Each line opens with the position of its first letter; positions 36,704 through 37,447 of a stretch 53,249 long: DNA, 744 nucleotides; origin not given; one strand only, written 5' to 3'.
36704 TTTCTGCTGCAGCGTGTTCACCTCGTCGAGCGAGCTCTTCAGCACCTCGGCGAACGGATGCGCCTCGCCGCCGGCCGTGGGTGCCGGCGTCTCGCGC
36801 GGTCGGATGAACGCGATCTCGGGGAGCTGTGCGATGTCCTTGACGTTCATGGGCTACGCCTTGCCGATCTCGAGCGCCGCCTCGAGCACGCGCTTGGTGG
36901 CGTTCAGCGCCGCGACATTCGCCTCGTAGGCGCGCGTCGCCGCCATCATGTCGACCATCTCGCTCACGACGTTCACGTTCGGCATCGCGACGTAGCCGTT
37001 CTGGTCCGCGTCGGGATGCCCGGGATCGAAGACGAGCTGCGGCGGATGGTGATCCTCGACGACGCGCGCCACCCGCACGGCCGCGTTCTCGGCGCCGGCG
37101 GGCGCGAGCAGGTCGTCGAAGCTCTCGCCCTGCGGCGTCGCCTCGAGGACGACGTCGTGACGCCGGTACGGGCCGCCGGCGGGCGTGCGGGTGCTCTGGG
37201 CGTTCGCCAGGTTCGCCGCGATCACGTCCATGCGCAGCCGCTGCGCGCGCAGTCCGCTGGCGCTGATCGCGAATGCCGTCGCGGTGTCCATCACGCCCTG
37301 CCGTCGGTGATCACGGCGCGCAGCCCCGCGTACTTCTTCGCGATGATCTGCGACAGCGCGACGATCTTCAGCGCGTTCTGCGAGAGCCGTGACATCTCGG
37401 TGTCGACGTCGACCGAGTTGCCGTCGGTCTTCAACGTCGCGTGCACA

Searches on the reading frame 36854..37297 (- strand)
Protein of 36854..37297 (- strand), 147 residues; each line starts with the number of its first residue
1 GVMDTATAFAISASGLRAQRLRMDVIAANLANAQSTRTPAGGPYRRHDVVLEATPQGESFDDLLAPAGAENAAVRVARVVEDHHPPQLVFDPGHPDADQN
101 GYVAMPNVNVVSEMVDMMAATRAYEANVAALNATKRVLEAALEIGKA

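Call 11: search_protein_families(library=pfam, proteins=[window:36854-37297:-], max_evalue=0.01)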
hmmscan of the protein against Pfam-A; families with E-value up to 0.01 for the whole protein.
window:36854-37297:- (147 aa): 2 families
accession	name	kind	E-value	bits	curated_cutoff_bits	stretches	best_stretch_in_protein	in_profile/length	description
PF06429.18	Flg_bbr_C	-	3.7e-14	52.4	23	1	99-143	1-45/46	Flagellar basal body rod FlgEFG protein C-terminal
PF00460.25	Flg_bb_rod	-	4.5e-06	26.9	20.7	1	11-33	3-25/31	Flagella basal body rod protein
